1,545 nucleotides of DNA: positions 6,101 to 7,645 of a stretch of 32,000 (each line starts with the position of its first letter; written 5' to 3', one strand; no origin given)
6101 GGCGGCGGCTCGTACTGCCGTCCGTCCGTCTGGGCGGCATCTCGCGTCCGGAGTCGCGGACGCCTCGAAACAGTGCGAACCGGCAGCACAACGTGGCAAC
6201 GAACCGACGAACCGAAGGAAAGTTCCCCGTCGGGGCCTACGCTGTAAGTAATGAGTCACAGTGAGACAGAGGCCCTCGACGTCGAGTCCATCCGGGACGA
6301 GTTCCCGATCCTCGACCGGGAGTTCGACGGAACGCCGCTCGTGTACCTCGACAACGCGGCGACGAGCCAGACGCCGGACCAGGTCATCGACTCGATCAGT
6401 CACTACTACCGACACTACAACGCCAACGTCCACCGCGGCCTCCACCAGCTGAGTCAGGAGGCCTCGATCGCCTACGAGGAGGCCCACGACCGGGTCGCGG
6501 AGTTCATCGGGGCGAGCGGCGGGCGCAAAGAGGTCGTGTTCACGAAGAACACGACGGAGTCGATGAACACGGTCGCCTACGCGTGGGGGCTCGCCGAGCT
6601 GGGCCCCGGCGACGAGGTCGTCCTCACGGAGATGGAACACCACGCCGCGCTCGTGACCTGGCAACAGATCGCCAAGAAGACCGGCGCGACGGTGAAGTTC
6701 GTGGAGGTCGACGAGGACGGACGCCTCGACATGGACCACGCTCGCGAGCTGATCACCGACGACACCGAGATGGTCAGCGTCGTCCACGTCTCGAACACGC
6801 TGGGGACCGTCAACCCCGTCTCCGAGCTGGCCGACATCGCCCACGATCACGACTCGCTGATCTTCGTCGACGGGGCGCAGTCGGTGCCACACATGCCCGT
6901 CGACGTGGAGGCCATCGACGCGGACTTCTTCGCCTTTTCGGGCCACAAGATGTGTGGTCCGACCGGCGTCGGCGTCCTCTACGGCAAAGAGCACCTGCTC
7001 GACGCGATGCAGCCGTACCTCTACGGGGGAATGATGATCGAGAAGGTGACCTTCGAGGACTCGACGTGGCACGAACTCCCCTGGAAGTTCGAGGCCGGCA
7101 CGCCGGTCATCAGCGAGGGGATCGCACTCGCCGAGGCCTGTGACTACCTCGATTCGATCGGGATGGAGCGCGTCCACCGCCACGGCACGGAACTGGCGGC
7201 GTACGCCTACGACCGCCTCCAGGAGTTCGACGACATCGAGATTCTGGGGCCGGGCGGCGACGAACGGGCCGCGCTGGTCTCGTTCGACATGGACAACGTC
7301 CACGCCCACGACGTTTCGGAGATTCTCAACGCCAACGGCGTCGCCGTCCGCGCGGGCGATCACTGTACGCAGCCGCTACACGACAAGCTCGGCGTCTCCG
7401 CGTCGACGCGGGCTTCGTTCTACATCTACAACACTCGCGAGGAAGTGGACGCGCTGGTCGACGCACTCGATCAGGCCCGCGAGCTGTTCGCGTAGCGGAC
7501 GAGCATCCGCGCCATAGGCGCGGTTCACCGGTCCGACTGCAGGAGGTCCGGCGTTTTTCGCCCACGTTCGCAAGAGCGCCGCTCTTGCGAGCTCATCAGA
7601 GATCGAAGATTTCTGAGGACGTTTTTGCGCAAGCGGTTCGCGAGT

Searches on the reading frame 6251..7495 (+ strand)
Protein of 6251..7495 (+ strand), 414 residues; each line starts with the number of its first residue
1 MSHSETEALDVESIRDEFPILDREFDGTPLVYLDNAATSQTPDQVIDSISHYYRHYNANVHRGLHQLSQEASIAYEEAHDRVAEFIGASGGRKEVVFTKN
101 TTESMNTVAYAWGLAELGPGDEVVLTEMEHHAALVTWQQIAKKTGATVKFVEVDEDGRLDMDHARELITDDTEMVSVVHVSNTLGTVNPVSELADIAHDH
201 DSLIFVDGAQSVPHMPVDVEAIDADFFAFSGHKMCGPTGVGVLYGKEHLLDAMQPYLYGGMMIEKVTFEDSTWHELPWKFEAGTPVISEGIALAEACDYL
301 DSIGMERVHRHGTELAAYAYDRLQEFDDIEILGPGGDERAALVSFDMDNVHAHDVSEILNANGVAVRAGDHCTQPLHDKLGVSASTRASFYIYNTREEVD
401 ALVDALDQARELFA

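Call 19: find_encoding_contigs(protein=window:6251-7495:+, flank=3000, max_places=10)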
Protein window:6251-7495:+ (414 aa): 5 contigs read that carry it; 1 place shown.
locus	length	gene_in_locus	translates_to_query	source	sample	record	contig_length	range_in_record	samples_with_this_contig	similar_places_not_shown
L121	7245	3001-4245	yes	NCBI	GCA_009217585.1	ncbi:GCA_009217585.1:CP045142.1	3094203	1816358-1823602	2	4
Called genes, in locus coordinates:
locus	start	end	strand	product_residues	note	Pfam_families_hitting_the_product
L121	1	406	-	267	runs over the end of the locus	PF02535:Zip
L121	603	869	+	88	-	PF26006:DUF7999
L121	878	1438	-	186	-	PF02834:LigT_PEase, PF09749:HVSL (weak), PF10469:AKAP7_NLS, PF13563:2_5_RNA_ligase2, PF02834:LigT_PEase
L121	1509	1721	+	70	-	-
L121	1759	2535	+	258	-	PF25062:ARM_TT21_N (faint), PF13371:TPR_9 (faint), PF00515:TPR_1 (weak), PF13428:TPR_14 (weak), PF13414:TPR_11 (weak), PF13432:TPR_16, PF14559:TPR_19 (weak), PF13431:TPR_17 (weak), +5 more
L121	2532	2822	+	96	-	PF04242:DUF424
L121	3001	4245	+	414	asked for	PF00155:Aminotran_1_2, PF00266:Aminotran_5, PF01212:Beta_elim_lyase, PF01041:DegT_DnrJ_EryC1, PF01053:Cys_Met_Meta_PP (weak), PF00282:Pyridoxal_deC (faint)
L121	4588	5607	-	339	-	-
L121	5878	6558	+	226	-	PF04367:DUF502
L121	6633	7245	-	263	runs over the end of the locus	-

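Call 21: search_protein_families(library=pfam, proteins=[window:6251-7495:+])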
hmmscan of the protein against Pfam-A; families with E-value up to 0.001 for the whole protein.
window:6251-7495:+ (414 aa): 6 families
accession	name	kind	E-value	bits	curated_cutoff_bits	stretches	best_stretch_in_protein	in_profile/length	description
PF00266.25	Aminotran_5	-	2.3e-150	501.1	21.5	1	31-402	1-371/371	Aminotransferase class-V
PF01041.23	DegT_DnrJ_EryC1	-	3.6e-13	49.9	19.8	1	89-213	36-151/360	DegT/DnrJ/EryC1/StrS aminotransferase family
PF00155.27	Aminotran_1_2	-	1.3e-09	38.2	19.7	1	75-253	44-241/361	Aminotransferase class I and II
PF01212.27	Beta_elim_lyase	-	6.7e-08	32.6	27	1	75-252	34-218/288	Beta-eliminating lyase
PF00282.25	Pyridoxal_deC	-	2.6e-06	26.9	27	1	134-243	155-277/375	Pyridoxal-dependent decarboxylase conserved domain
PF01053.26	Cys_Met_Meta_PP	-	7.3e-06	25.2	27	1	117-215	88-181/381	Cys/Met metabolism PLP-dependent enzyme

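Call 39: find_homologous_proteins(query=window:6251-7495:+, max_evalue=1e-100)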
Query window:6251-7495:+ (414 aa): 7970 proteins with E <= 1e-100 among 8000 candidates; the best 120 are listed.
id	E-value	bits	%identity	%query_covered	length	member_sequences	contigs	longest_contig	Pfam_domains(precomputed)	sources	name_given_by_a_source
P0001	8.1e-277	936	100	100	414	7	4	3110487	PF00282.26,PF00155.28,PF00266.26,PF01212.28,PF01053.27,PF01041.24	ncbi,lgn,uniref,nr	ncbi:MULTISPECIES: aminotransferase class V-fold PLP-dependent enzyme [Halomicrobium]|uniref:cystein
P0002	1.4e-257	872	92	100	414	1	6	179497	PF00155.28,PF00266.26,PF01212.28,PF01053.27,PF01041.24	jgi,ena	-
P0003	3.0e-257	871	92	100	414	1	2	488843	PF00155.28,PF00266.26,PF01212.28,PF01053.27,PF01041.24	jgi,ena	-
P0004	9.1e-257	870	92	100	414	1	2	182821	PF00155.28,PF00266.26,PF01212.28,PF01053.27,PF01041.24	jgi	-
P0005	7.1e-254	860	91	100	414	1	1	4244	PF00266.26,PF01212.28,PF01053.27,PF01041.24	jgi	-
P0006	1.3e-251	853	90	100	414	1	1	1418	PF00155.28,PF00266.26,PF01212.28,PF01041.24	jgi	jgi:cysteine desulfurase/selenocysteine lyase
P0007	1.3e-251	853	90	100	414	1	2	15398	PF00155.28,PF00266.26,PF01212.28,PF01053.27,PF01041.24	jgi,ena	jgi:cysteine desulfurase/selenocysteine lyase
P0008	8.0e-249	843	90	100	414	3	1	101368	PF00155.28,PF00266.26,PF01212.28,PF01053.27,PF01041.24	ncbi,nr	ncbi:cysteine desulfurase [Halobacteriales archaeon QS_4_62_28]|nr:MAG: cysteine desulfurase [Haloba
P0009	1.6e-247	839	89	100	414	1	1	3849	PF00266.26,PF01212.28,PF01053.27,PF01041.24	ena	-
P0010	1.9e-246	836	89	100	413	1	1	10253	PF00155.28,PF00266.26,PF01212.28,PF01041.24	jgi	-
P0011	6.3e-245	831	88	100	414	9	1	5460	PF00155.28,PF00266.26,PF01212.28,PF01041.24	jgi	jgi:cysteine desulfurase/selenocysteine lyase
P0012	3.2e-241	818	85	100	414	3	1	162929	PF00282.26,PF00155.28,PF00266.26,PF01212.28,PF01053.27,PF01041.24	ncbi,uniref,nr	ncbi:aminotransferase class V-fold PLP-dependent enzyme [Halorientalis salina]|uniref:aminotransfera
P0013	5.4e-240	814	86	100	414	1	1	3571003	PF00155.28,PF00266.26,PF01212.28,PF01053.27,PF01041.24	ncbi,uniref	ncbi:aminotransferase class V-fold PLP-dependent enzyme [Halorientalis pallida]|uniref:aminotransfer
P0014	3.8e-238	808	84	100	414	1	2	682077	PF00155.28,PF00266.26,PF01212.28,PF01053.27,PF01041.24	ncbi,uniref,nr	ncbi:aminotransferase class V-fold PLP-dependent enzyme [Halorientalis brevis]|uniref:cysteine desul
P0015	3.9e-238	808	85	100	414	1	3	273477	PF00155.28,PF00266.26,PF01212.28,PF01041.24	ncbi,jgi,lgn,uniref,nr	ncbi:aminotransferase class V-fold PLP-dependent enzyme [Halorientalis regularis]|jgi:cysteine desul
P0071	9.0e-222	754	80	100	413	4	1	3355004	PF00155.28,PF00266.26,PF01212.28,PF01053.27,PF01041.24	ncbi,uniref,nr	ncbi:aminotransferase class V-fold PLP-dependent enzyme [Halomicrobium urmianum]|uniref:aminotransfe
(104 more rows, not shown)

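Call 40: find_encoding_contigs(protein=P0002, flank=1500, max_places=3)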
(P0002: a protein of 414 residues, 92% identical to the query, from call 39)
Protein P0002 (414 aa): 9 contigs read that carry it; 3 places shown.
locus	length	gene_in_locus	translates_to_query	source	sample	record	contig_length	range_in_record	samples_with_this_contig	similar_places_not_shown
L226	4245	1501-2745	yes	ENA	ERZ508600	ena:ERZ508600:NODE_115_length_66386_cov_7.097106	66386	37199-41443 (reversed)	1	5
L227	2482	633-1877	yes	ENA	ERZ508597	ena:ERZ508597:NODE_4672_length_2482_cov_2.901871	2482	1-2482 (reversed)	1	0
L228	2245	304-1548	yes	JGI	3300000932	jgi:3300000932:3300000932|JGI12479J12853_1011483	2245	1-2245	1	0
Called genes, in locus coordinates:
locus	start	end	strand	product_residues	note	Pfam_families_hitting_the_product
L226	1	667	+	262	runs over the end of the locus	PF25062:ARM_TT21_N (faint), PF12895:ANAPC3 (faint), PF00515:TPR_1 (weak), PF13428:TPR_14 (weak), PF13432:TPR_16 (weak), PF13414:TPR_11 (weak), PF14559:TPR_19 (weak), PF13431:TPR_17 (weak), +6 more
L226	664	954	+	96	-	PF04242:DUF424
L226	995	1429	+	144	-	-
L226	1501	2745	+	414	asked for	PF00266:Aminotran_5, PF00155:Aminotran_1_2 (weak), PF01212:Beta_elim_lyase, PF01041:DegT_DnrJ_EryC1, PF01053:Cys_Met_Meta_PP (weak)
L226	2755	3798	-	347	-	PF18884:TSP3_bac (weak)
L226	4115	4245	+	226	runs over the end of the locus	PF04367:DUF502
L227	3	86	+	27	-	?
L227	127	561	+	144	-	-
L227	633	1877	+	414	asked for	PF00266:Aminotran_5, PF00155:Aminotran_1_2 (weak), PF01212:Beta_elim_lyase, PF01041:DegT_DnrJ_EryC1, PF01053:Cys_Met_Meta_PP (weak)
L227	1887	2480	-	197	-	?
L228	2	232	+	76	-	?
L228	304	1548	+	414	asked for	PF00266:Aminotran_5, PF00155:Aminotran_1_2 (weak), PF01212:Beta_elim_lyase, PF01041:DegT_DnrJ_EryC1, PF01053:Cys_Met_Meta_PP (weak)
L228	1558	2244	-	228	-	?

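Call 41: find_encoding_contigs(protein=P0003, flank=1500, max_places=3)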
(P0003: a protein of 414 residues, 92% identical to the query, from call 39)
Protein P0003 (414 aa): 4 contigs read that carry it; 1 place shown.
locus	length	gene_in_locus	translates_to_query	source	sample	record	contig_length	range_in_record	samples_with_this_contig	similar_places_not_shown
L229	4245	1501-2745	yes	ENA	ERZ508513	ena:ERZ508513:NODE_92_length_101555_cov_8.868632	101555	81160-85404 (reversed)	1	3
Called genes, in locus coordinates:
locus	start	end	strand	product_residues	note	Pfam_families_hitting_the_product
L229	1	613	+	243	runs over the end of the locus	PF13371:TPR_9 (faint), PF14559:TPR_19 (faint), PF07719:TPR_2 (faint), PF13424:TPR_12, PF00515:TPR_1 (weak), PF13414:TPR_11 (weak), PF13432:TPR_16 (weak), PF13431:TPR_17 (weak), +4 more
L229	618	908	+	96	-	PF04242:DUF424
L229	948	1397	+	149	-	-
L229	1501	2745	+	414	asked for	PF00155:Aminotran_1_2, PF00266:Aminotran_5, PF01041:DegT_DnrJ_EryC1, PF01212:Beta_elim_lyase, PF01053:Cys_Met_Meta_PP (weak)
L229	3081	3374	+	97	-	PF25921:DUF7967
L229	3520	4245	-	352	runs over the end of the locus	PF18884:TSP3_bac (faint)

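Call 42: find_encoding_contigs(protein=P0008, flank=1500, max_places=2)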
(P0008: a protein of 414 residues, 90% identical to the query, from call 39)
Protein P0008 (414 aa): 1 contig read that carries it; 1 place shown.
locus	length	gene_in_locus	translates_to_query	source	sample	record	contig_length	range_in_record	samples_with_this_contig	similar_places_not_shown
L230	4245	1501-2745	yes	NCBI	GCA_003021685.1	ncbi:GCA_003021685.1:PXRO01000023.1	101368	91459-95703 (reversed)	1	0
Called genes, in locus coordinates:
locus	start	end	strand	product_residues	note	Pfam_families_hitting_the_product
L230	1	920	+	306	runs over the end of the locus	-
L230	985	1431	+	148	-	-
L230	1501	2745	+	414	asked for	PF00155:Aminotran_1_2, PF00266:Aminotran_5, PF01212:Beta_elim_lyase, PF01041:DegT_DnrJ_EryC1, PF01053:Cys_Met_Meta_PP (faint)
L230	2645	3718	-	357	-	PF18884:TSP3_bac (faint)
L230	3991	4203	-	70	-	-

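Call 43: find_encoding_contigs(protein=P0071, flank=1500, max_places=2)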
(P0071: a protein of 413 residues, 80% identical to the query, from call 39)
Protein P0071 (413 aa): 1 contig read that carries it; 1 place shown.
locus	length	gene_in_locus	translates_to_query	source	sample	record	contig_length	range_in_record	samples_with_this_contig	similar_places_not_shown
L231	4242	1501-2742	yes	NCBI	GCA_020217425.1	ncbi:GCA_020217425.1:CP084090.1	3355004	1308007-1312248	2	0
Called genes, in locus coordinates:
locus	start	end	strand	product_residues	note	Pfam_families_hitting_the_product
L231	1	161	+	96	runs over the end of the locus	PF04242:DUF424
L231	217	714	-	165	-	PF03422:CBM_6, PF18099:CBM_35_2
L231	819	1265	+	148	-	-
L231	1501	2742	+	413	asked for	PF00155:Aminotran_1_2, PF00266:Aminotran_5, PF01212:Beta_elim_lyase, PF01041:DegT_DnrJ_EryC1, PF01053:Cys_Met_Meta_PP (weak)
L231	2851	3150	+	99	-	PF14026:SCO4226-like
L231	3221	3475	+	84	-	-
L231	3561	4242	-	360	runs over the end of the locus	PF01595:CNNM, PF00571:CBS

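Call 83: list_cluster_members(proteins=[P0001])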
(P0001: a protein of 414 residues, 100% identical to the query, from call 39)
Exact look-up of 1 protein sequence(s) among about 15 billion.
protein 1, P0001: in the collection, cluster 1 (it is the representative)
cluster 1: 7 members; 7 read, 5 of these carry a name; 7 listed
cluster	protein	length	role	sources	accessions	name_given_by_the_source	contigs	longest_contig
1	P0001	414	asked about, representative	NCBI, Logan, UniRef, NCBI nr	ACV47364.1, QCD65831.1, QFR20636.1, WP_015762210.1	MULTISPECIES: aminotransferase class V-fold PLP-dependent enzyme [Halomicrobium] | cysteine desulfurase n=2 Tax=Halomicrobium mukohataei TaxID=57705 RepID=C7P2P2_HALMD | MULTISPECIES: cysteine desulfurase [Halomicrobium]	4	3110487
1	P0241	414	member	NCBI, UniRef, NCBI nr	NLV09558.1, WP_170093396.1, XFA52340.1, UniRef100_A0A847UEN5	aminotransferase class V-fold PLP-dependent enzyme [Halomicrobium sp. HM KBTZ05] | cysteine desulfurase n=1 Tax=Halomicrobium mukohataei TaxID=57705 RepID=A0A847UEN5_9EURY | cysteine desulfurase [Halomicrobium mukohataei]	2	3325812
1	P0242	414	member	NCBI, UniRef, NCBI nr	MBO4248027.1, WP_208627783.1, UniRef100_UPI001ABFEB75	cysteine desulfurase [Halomicrobium sp. IBSBa] | aminotransferase class V-fold PLP-dependent enzyme n=1 Tax=Halomicrobium sp. IBSBa ...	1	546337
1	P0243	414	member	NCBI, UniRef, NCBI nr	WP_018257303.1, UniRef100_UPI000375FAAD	aminotransferase class V-fold PLP-dependent enzyme [Halomicrobium katesii] | aminotransferase class V-fold PLP-dependent enzyme n=1 Tax=Halomicrobium katesii ... | cysteine desulfurase [Halomicrobium katesii]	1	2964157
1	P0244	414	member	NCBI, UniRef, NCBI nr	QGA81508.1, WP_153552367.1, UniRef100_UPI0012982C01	aminotransferase class V-fold PLP-dependent enzyme [Halomicrobium sp. LC1Hm] | aminotransferase class V-fold PLP-dependent enzyme n=1 Tax=Halomicrobium sp. LC1Hm ... | cysteine desulfurase [Halomicrobium sp. LC1Hm]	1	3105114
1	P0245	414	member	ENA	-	-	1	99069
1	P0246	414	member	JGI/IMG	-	-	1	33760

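Call 84: find_encoding_contigs(protein=P0241, flank=1200, max_places=2)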
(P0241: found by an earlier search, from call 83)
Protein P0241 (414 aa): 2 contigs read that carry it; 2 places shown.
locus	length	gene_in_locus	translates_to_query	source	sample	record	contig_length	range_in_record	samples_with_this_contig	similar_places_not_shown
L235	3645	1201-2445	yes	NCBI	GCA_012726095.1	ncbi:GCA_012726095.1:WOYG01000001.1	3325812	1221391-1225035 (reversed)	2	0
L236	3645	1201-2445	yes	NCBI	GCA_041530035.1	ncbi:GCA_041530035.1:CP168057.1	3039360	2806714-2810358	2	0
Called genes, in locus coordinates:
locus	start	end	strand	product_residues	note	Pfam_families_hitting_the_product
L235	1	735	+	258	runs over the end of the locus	PF25062:ARM_TT21_N (faint), PF13371:TPR_9 (faint), PF00515:TPR_1 (weak), PF13428:TPR_14 (weak), PF13414:TPR_11 (weak), PF13432:TPR_16, PF14559:TPR_19 (weak), PF13431:TPR_17 (weak), +5 more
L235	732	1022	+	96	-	PF04242:DUF424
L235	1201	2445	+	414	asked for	PF00155:Aminotran_1_2, PF00266:Aminotran_5, PF01212:Beta_elim_lyase, PF01041:DegT_DnrJ_EryC1, PF01053:Cys_Met_Meta_PP (weak), PF00282:Pyridoxal_deC (faint)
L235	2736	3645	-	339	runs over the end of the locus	PF18884:TSP3_bac (faint)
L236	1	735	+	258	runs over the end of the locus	PF25062:ARM_TT21_N (faint), PF13371:TPR_9 (faint), PF00515:TPR_1 (weak), PF13428:TPR_14 (weak), PF13414:TPR_11 (weak), PF13432:TPR_16, PF14559:TPR_19 (weak), PF13431:TPR_17 (weak), +5 more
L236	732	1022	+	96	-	PF04242:DUF424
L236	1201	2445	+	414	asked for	PF00155:Aminotran_1_2, PF00266:Aminotran_5, PF01212:Beta_elim_lyase, PF01041:DegT_DnrJ_EryC1, PF01053:Cys_Met_Meta_PP (weak), PF00282:Pyridoxal_deC (faint)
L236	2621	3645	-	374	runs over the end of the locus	PF18884:TSP3_bac (faint)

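Call 85: find_encoding_contigs(protein=P0243, flank=1200, max_places=2)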
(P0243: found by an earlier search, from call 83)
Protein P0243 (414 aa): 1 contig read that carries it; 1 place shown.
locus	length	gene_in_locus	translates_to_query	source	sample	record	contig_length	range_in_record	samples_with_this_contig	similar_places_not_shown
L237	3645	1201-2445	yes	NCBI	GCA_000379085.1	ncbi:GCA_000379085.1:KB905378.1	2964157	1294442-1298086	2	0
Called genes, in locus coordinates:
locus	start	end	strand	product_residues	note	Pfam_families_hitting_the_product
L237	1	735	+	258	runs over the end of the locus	PF13371:TPR_9 (faint), PF13424:TPR_12 (faint), PF00515:TPR_1 (weak), PF13428:TPR_14 (weak), PF13414:TPR_11 (weak), PF13432:TPR_16, PF14559:TPR_19 (weak), PF13431:TPR_17 (weak), +4 more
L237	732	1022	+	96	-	PF04242:DUF424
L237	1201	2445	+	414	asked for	PF00155:Aminotran_1_2, PF00266:Aminotran_5, PF01041:DegT_DnrJ_EryC1, PF01212:Beta_elim_lyase, PF01053:Cys_Met_Meta_PP (weak), PF00282:Pyridoxal_deC (faint)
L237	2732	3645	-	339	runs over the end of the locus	PF18884:TSP3_bac (faint)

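Call 87: find_encoding_contigs(protein=P0241, flank=10000, max_places=2)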
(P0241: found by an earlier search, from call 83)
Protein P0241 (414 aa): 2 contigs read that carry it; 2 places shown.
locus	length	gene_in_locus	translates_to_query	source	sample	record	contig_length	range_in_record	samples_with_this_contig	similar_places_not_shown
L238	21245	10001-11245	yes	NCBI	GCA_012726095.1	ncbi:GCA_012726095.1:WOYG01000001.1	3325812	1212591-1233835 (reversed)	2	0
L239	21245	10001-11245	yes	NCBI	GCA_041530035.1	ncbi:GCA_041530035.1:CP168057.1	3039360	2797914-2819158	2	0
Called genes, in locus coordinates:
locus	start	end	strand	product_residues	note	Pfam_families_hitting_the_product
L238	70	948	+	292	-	-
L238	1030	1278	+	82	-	PF04014:MazE_antitoxin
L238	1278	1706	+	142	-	PF01850:PIN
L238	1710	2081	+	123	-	PF07883:Cupin_2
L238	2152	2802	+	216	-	PF01081:Aldolase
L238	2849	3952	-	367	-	PF13207:AAA_17 (faint), PF02881:SRP54_N, PF13671:AAA_33 (faint), PF00448:SRP54, PF01583:APS_kinase (weak)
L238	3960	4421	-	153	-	-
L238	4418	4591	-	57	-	PF01775:Ribosomal_L18A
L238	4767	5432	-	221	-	PF01912:eIF-6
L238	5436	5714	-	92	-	PF01198:Ribosomal_L31e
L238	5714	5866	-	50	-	PF00832:Ribosomal_L39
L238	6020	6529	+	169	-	-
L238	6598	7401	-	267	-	PF02535:Zip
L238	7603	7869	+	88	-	PF26006:DUF7999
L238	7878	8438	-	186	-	PF02834:LigT_PEase, PF09749:HVSL (weak), PF10469:AKAP7_NLS, PF13563:2_5_RNA_ligase2, PF02834:LigT_PEase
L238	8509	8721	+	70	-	-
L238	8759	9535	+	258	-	PF25062:ARM_TT21_N (faint), PF13371:TPR_9 (faint), PF00515:TPR_1 (weak), PF13428:TPR_14 (weak), PF13414:TPR_11 (weak), PF13432:TPR_16, PF14559:TPR_19 (weak), PF13431:TPR_17 (weak), +5 more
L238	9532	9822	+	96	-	PF04242:DUF424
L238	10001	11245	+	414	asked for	PF00155:Aminotran_1_2, PF00266:Aminotran_5, PF01212:Beta_elim_lyase, PF01041:DegT_DnrJ_EryC1, PF01053:Cys_Met_Meta_PP (weak), PF00282:Pyridoxal_deC (faint)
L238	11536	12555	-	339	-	PF18884:TSP3_bac (faint)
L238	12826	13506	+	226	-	PF04367:DUF502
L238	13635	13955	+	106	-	PF19095:DUF5783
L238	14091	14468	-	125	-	PF24287:DUF7475 (weak)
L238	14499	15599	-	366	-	PF20706:GT4-conflict (weak), PF00534:Glycos_transf_1, PF13692:Glyco_trans_1_4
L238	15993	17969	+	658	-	PF01408:GFO_IDH_MocA, PF03447:NAD_binding_3 (weak), PF02894:GFO_IDH_MocA_C, PF22725:GFO_IDH_MocA_C3, PF00248:Aldo_ket_red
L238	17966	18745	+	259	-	PF01066:CDP-OH_P_transf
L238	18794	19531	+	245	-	PF05165:GCH_III, PF17853:GGDEF_2 (faint)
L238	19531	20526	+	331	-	PF16912:Glu_dehyd_C (weak), PF00107:ADH_zinc_N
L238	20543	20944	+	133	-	PF01242:PTPS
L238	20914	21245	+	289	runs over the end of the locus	PF13489:Methyltransf_23 (weak), PF13847:Methyltransf_31 (weak), PF08241:Methyltransf_11 (weak), PF08242:Methyltransf_12 (faint), PF13649:Methyltransf_25 (weak)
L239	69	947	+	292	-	-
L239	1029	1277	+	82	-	PF04014:MazE_antitoxin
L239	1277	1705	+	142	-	PF01850:PIN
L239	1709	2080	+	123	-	PF07883:Cupin_2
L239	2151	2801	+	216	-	PF01081:Aldolase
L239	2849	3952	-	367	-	PF13207:AAA_17 (faint), PF02881:SRP54_N, PF13671:AAA_33 (faint), PF00448:SRP54, PF01583:APS_kinase (weak)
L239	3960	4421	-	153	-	-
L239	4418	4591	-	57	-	PF01775:Ribosomal_L18A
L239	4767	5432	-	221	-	-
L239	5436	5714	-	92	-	PF01198:Ribosomal_L31e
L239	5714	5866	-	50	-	PF00832:Ribosomal_L39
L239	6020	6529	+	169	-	-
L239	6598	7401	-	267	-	PF02535:Zip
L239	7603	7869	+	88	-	PF26006:DUF7999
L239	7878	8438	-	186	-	PF02834:LigT_PEase, PF09749:HVSL (weak), PF10469:AKAP7_NLS, PF13563:2_5_RNA_ligase2, PF02834:LigT_PEase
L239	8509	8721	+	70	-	-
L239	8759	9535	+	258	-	PF25062:ARM_TT21_N (faint), PF13371:TPR_9 (faint), PF00515:TPR_1 (weak), PF13428:TPR_14 (weak), PF13414:TPR_11 (weak), PF13432:TPR_16, PF14559:TPR_19 (weak), PF13431:TPR_17 (weak), +5 more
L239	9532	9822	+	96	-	PF04242:DUF424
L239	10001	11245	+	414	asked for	PF00155:Aminotran_1_2, PF00266:Aminotran_5, PF01212:Beta_elim_lyase, PF01041:DegT_DnrJ_EryC1, PF01053:Cys_Met_Meta_PP (weak), PF00282:Pyridoxal_deC (faint)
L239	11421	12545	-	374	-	PF18884:TSP3_bac (faint)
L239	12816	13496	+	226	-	PF04367:DUF502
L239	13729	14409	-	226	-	-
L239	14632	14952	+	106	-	PF19095:DUF5783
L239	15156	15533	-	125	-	PF24287:DUF7475 (weak)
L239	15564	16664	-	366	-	PF20706:GT4-conflict (weak), PF00534:Glycos_transf_1, PF13692:Glyco_trans_1_4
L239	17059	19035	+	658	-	PF01408:GFO_IDH_MocA, PF02894:GFO_IDH_MocA_C, PF22725:GFO_IDH_MocA_C3, PF00248:Aldo_ket_red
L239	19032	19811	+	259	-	PF01066:CDP-OH_P_transf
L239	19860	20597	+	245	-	PF05165:GCH_III, PF17853:GGDEF_2 (faint)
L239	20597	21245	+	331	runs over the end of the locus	PF16912:Glu_dehyd_C (weak), PF00107:ADH_zinc_N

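Call 89: find_encoding_contigs(protein=P0243, flank=10000, max_places=1)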
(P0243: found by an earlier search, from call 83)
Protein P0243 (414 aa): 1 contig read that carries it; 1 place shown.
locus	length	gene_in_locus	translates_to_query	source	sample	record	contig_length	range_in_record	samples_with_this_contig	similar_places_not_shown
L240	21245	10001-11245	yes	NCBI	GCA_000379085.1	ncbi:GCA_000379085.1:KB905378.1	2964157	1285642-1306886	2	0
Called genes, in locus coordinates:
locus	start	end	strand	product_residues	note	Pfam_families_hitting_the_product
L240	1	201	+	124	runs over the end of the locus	PF07883:Cupin_2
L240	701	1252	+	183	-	-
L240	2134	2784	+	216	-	PF01081:Aldolase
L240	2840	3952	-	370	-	PF13207:AAA_17 (faint), PF02881:SRP54_N, PF13671:AAA_33 (faint), PF00448:SRP54, PF01583:APS_kinase (weak), PF02223:Thymidylate_kin (faint)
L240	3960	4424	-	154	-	-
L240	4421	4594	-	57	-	PF01775:Ribosomal_L18A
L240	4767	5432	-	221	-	-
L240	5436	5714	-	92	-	PF01198:Ribosomal_L31e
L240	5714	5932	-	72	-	PF00832:Ribosomal_L39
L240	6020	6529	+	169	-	-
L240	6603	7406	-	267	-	PF02535:Zip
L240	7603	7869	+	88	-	PF26006:DUF7999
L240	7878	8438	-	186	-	PF02834:LigT_PEase, PF09749:HVSL (weak), PF10469:AKAP7_NLS, PF13563:2_5_RNA_ligase2, PF02834:LigT_PEase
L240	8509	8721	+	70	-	-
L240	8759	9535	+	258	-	PF13371:TPR_9 (faint), PF13424:TPR_12 (faint), PF00515:TPR_1 (weak), PF13428:TPR_14 (weak), PF13414:TPR_11 (weak), PF13432:TPR_16, PF14559:TPR_19 (weak), PF13431:TPR_17 (weak), +4 more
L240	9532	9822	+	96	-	PF04242:DUF424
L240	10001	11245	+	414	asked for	PF00155:Aminotran_1_2, PF00266:Aminotran_5, PF01041:DegT_DnrJ_EryC1, PF01212:Beta_elim_lyase, PF01053:Cys_Met_Meta_PP (weak), PF00282:Pyridoxal_deC (faint)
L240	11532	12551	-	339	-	PF18884:TSP3_bac (faint)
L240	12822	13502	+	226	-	PF04367:DUF502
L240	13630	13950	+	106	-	PF19095:DUF5783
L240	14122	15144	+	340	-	PF13177:DNA_pol3_delta2, PF13191:AAA_16 (faint), PF13401:AAA_22 (weak), PF00004:AAA, PF08542:Rep_fac_C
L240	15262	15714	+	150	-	PF20575:HTH_63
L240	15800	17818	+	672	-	PF06778:Chlor_dismutase, PF03992:ABM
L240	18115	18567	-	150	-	PF01592:NifU_N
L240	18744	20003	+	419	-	-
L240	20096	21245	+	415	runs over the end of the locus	-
